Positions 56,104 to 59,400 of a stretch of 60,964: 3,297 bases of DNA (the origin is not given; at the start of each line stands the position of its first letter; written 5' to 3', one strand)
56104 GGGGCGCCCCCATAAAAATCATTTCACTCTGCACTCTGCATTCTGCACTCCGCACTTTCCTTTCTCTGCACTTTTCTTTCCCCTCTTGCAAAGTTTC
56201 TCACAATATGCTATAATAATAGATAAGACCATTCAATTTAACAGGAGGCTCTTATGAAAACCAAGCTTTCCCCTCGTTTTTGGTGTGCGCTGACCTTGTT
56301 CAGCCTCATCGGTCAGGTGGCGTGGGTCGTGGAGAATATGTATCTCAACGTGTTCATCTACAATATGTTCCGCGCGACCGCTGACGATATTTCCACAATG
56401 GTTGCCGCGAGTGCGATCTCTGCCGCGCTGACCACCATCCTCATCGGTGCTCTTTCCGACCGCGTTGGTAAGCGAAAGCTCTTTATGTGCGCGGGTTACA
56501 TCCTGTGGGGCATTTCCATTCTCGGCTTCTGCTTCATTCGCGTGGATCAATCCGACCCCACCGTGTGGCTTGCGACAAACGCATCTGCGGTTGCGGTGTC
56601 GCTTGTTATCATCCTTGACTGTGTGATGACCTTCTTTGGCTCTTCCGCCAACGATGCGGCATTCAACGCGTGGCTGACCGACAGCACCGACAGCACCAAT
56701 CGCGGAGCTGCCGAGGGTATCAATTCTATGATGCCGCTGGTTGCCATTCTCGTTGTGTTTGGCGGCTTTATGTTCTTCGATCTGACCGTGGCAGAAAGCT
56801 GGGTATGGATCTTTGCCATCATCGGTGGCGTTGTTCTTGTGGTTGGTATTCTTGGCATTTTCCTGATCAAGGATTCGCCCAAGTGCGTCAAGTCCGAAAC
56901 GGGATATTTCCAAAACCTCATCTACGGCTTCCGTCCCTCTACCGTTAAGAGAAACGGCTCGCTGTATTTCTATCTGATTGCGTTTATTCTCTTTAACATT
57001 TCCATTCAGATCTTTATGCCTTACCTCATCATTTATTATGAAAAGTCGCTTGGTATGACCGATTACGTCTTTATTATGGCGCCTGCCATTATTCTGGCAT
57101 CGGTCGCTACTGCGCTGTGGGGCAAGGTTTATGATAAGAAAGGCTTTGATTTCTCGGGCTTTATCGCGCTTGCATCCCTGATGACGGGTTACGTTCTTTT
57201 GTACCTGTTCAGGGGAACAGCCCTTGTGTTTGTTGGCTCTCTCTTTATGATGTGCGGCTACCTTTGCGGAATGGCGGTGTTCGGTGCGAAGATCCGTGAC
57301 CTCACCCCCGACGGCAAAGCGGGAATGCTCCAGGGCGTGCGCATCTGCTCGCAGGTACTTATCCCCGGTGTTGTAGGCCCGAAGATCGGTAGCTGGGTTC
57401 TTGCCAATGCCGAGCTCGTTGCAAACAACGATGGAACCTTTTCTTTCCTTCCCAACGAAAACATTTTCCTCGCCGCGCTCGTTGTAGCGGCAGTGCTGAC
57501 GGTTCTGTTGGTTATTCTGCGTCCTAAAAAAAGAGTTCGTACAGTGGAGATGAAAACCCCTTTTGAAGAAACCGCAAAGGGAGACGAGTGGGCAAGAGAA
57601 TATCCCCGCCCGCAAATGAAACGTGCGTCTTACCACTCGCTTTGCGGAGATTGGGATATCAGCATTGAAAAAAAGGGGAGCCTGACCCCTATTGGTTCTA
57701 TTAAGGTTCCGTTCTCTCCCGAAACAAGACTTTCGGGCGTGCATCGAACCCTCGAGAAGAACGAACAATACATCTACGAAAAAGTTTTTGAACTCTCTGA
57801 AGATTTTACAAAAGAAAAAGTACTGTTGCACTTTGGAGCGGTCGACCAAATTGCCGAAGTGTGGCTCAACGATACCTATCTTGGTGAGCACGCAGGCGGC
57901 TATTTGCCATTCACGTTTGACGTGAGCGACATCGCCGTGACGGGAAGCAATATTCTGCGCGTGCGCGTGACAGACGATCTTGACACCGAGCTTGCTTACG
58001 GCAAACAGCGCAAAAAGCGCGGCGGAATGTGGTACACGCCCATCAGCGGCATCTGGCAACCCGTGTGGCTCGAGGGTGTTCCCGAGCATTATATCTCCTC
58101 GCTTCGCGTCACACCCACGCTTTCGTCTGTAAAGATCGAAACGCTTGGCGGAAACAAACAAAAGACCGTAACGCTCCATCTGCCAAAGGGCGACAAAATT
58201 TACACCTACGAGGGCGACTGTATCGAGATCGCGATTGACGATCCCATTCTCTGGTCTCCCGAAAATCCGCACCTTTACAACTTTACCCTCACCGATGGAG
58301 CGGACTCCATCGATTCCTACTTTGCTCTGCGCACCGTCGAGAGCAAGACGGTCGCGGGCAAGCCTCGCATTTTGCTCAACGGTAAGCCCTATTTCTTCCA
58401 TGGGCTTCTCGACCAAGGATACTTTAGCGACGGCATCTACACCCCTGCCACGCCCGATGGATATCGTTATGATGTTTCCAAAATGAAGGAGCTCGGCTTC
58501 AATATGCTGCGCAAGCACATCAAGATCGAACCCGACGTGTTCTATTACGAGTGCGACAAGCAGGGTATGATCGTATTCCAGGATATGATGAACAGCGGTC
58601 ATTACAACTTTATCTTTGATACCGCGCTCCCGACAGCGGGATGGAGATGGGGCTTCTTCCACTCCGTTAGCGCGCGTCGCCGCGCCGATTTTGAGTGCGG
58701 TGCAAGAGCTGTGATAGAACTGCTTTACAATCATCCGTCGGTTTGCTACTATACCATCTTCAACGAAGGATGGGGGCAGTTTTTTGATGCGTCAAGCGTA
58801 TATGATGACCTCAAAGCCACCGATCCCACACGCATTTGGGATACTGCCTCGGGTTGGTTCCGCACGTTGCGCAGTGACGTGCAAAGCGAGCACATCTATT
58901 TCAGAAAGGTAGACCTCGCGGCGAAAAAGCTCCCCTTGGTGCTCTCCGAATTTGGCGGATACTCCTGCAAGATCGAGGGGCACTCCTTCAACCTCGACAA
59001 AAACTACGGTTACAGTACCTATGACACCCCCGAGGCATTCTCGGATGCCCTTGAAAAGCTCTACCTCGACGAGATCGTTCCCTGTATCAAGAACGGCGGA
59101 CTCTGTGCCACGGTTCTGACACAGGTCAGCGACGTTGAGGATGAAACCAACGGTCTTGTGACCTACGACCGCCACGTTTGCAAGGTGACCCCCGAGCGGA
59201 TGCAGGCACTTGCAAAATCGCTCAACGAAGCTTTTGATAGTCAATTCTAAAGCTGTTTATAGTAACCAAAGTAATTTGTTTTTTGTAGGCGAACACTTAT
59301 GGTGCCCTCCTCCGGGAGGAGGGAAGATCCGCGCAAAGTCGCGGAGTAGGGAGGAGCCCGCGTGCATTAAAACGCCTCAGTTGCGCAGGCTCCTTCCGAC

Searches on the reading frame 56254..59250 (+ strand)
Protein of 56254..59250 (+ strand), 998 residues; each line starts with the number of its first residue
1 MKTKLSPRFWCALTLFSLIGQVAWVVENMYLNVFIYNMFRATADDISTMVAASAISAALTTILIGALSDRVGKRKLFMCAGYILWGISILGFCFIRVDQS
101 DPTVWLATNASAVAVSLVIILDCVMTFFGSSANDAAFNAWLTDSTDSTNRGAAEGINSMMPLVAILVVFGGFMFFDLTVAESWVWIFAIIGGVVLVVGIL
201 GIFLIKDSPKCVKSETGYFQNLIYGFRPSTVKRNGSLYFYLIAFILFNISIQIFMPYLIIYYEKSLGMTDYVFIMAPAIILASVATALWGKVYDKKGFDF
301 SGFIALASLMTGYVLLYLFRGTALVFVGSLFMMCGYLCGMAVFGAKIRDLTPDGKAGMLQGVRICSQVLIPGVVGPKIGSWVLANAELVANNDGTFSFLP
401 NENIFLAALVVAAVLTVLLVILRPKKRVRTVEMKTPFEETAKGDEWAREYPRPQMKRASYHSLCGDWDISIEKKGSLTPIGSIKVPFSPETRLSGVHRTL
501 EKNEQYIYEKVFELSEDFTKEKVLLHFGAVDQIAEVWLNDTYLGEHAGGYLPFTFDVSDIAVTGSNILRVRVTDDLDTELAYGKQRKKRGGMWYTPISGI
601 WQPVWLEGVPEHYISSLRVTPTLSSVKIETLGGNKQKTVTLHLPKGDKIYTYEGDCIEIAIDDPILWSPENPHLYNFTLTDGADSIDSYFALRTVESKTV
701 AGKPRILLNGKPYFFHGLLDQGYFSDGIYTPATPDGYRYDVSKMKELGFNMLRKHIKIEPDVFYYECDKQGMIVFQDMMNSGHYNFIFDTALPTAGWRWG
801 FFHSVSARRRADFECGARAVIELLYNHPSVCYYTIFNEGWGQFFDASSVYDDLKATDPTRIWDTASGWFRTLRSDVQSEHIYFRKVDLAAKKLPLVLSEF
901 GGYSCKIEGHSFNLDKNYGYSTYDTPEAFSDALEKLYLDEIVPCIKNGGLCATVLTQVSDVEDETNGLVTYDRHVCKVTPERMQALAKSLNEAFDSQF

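Call 67: search_protein_families(library=pfam, proteins=[window:56254-59250:+], max_evalue=0.001)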
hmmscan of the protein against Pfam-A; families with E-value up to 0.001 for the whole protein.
window:56254-59250:+ (998 aa): 5 families
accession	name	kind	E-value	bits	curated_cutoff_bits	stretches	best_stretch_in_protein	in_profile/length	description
PF07690.21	MFS_1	-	2.2e-30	106.2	33.4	1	32-375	20-346/347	Major Facilitator Superfamily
PF02837.24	Glyco_hydro_2_N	-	4.8e-14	53.1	28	1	502-607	63-166/169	Glycosyl hydrolases family 2, sugar binding domain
PF22666.2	Glyco_hydro_2_N2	-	9.3e-13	49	27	1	502-585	46-130/167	Glycosyl hydrolase 2 galactose-binding domain-like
PF00703.27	Glyco_hydro_2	-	4.5e-06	27.9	23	1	639-691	56-107/109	Glycosyl hydrolases family 2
PF02836.23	Glyco_hydro_2_C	-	5e-05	23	21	1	705-866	7-162/302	Glycosyl hydrolases family 2, TIM barrel domain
